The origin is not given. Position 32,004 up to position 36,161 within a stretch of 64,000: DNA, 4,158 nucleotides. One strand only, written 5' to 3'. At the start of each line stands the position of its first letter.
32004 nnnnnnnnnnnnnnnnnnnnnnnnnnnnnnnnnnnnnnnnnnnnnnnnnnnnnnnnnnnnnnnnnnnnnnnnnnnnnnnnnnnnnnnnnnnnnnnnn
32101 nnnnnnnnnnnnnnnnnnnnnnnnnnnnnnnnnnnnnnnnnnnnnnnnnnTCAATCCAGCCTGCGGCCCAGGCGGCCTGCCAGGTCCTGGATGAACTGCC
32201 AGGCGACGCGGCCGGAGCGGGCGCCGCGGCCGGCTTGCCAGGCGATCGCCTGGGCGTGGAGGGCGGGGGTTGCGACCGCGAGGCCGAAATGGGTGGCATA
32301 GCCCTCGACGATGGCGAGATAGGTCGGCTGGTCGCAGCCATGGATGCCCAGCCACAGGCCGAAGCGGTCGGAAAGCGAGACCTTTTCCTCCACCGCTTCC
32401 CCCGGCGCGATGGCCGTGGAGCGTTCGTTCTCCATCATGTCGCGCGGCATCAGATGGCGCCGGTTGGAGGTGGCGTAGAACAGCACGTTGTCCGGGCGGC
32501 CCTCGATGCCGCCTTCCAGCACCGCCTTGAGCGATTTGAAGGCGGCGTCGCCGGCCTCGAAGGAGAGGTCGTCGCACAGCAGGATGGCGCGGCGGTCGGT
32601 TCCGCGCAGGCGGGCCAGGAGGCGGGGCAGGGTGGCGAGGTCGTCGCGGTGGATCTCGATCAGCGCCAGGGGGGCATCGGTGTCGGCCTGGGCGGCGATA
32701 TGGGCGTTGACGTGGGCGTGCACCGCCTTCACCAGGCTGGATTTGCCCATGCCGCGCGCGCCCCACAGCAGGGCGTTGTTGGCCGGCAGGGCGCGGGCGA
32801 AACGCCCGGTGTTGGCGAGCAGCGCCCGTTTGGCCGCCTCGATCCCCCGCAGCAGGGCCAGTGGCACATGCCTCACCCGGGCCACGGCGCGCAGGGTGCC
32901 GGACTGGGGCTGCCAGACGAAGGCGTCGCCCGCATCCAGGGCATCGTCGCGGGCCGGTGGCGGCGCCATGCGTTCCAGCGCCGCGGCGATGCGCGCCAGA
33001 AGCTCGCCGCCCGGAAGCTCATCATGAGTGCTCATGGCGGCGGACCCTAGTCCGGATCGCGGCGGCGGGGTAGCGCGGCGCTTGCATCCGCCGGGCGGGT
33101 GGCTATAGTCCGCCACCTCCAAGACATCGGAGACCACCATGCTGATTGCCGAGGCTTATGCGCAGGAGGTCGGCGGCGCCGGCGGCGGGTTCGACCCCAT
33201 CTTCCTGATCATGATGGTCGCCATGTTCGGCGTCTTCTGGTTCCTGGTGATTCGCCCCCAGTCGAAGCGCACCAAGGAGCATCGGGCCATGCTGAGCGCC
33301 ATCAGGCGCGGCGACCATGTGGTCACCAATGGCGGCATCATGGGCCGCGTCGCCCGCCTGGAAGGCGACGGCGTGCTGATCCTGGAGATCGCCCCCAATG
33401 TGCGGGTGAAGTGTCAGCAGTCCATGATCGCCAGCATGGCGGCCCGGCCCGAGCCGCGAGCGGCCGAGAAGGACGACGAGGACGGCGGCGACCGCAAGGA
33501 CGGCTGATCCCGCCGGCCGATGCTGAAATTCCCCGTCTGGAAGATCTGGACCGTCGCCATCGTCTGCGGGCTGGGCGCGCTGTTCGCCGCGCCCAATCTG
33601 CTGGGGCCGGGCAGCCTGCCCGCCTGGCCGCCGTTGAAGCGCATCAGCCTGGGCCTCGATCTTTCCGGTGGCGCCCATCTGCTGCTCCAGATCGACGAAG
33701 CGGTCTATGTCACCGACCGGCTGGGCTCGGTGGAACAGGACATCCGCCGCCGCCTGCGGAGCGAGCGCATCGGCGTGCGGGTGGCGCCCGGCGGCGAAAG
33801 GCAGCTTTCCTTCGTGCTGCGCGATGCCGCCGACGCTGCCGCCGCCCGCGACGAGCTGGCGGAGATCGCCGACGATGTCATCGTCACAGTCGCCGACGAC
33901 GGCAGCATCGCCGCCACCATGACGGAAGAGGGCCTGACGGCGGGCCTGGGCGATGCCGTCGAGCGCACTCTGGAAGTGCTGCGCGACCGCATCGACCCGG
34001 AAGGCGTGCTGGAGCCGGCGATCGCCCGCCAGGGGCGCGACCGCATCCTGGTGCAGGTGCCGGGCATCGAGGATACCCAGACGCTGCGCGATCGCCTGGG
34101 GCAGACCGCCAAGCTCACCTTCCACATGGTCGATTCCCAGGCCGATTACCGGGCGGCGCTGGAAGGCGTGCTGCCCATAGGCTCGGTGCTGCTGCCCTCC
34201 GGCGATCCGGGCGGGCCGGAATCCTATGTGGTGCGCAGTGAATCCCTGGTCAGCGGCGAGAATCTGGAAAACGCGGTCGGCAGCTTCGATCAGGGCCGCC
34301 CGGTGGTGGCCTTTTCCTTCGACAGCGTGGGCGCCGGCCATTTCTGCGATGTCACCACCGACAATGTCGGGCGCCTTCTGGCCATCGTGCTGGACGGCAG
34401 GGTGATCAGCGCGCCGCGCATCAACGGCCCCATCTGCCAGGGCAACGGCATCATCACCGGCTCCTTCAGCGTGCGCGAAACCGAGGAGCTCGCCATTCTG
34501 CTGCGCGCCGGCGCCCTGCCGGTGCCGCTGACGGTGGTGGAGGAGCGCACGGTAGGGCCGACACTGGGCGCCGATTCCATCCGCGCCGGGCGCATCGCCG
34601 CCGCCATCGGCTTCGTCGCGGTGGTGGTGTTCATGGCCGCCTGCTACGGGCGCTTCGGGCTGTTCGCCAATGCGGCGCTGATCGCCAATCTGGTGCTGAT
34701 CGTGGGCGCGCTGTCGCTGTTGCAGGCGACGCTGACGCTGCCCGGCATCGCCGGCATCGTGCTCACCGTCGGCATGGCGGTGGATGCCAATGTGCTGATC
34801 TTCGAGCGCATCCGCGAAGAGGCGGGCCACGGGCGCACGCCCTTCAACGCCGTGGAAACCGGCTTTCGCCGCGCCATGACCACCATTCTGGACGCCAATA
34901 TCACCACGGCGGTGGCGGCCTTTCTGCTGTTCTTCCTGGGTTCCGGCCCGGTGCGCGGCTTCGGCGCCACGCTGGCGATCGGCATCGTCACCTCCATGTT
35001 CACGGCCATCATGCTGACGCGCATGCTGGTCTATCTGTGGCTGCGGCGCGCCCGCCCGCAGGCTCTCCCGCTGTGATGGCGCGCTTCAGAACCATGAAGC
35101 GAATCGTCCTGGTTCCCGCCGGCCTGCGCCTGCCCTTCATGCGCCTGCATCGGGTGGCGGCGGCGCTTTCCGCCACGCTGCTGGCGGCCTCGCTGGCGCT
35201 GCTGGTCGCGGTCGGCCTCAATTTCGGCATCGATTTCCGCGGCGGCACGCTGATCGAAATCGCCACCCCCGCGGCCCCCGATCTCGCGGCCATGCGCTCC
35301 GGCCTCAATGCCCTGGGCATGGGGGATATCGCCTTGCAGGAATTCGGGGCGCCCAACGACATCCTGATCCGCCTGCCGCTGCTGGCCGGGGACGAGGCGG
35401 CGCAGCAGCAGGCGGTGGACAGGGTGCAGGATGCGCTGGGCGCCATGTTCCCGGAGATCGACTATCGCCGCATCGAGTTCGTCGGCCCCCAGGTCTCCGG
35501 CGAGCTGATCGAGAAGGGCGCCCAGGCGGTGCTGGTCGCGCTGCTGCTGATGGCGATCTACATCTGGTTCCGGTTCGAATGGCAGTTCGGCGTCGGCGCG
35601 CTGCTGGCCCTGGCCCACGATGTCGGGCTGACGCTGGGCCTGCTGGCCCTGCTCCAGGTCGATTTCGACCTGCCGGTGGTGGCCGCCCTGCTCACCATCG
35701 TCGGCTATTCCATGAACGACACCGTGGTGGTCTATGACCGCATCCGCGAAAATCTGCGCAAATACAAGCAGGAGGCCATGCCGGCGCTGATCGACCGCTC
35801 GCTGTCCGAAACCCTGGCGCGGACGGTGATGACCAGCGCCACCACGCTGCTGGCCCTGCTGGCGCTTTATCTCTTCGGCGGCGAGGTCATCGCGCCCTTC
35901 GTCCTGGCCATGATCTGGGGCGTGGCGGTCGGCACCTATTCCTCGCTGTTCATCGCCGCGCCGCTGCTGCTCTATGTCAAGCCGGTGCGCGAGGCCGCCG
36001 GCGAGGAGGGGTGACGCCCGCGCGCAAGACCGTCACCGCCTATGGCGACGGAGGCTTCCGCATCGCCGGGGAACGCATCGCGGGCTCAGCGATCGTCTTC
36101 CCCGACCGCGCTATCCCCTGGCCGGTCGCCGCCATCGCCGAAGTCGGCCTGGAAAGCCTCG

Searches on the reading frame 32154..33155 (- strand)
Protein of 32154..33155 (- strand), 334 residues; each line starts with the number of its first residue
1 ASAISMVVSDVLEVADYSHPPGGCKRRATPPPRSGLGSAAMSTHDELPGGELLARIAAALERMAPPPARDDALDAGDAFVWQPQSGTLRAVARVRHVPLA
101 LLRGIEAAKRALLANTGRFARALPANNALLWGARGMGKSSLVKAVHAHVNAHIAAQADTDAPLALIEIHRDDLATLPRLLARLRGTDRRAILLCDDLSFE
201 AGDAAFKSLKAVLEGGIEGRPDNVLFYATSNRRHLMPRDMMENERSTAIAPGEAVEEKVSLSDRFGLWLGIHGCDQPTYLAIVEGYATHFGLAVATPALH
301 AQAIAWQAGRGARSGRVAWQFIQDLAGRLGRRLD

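Call 41: search_protein_families(library=pfam, proteins=[window:32154-33155:-])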
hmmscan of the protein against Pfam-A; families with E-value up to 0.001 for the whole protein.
window:32154-33155:- (334 aa): 2 families
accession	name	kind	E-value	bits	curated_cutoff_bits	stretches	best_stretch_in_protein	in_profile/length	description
PF05673.19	DUF815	-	1.6e-98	329.3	23.8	1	77-328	4-248/249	Protein of unknown function (DUF815)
PF13191.12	AAA_16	-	9.9e-06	26.6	32.6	1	111-179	11-85/167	AAA ATPase domain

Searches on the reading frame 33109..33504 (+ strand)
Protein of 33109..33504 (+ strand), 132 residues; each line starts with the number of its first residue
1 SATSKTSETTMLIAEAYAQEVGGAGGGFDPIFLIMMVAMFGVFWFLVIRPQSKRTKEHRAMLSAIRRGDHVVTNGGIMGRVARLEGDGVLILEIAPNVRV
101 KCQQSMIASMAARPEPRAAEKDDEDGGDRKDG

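Call 41: search_protein_families(library=pfam, proteins=[window:33109-33504:+])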
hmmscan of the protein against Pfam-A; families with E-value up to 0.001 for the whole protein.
window:33109-33504:+ (132 aa): 1 family
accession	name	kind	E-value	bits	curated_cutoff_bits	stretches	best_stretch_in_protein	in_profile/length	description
PF02699.20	YajC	-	1.9e-27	95.4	28.2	1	32-108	2-77/78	Preprotein translocase subunit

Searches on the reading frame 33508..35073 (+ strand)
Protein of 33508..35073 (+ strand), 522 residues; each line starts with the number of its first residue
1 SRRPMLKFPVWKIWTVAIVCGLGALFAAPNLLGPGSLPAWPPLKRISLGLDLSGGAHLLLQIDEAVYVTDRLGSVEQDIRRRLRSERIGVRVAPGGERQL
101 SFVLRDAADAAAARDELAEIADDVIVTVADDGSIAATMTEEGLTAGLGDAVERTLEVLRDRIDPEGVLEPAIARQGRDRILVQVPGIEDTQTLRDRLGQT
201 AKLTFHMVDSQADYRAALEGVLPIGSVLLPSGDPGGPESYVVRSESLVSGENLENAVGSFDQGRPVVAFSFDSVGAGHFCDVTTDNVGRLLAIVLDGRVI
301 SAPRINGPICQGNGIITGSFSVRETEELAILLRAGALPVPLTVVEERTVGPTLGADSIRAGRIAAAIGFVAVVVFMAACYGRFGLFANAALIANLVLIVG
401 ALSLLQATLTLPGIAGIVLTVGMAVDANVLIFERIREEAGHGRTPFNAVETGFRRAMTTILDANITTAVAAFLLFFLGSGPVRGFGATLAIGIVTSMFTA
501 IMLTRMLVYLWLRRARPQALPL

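Call 41: search_protein_families(library=pfam, proteins=[window:33508-35073:+])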
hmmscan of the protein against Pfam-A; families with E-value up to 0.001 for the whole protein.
window:33508-35073:+ (522 aa): 7 families
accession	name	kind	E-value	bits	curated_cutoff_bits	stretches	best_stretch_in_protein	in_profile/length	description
PF22599.2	SecDF_P1_head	-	1e-33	116.1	27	1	237-339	10-114/114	SecDF, P1 head subdomain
PF21760.3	SecD_1st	-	3.5e-22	78.1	27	1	151-209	1-59/60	Protein translocase subunit SecDF, P1 domain, N-terminal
PF02355.23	SecD_SecF_C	-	8.4e-20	71.4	20.5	1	343-512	15-187/189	Protein export membrane protein SecD/SecF, C-terminal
PF03176.21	MMPL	-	1.6e-09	37.6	20.5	1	394-505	186-296/333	MMPL family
PF00873.25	ACR_tran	-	0.00018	19.8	28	1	367-516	341-494/1021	AcrB/AcrD/AcrF family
PF13721.11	SecD-TM1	-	0.00022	22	30.5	0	5-33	1-29/103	SecD export protein N-terminal TM region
PF07549.19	Sec_GG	-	0.00091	19.1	20.3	0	44-66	6-28/28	SecD/SecF GG Motif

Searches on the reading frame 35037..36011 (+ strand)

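Call 50: search_protein_families(library=pfam, proteins=[window:35037-36011:+])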
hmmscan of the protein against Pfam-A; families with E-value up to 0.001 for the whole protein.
window:35037-36011:+ (325 aa): 2 families
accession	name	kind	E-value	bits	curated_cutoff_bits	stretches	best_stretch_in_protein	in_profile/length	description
PF02355.23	SecD_SecF_C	-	6.8e-72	241.3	20.5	1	131-315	3-187/189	Protein export membrane protein SecD/SecF, C-terminal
PF07549.19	Sec_GG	-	2e-07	30.7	20.3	1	55-75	2-22/28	SecD/SecF GG Motif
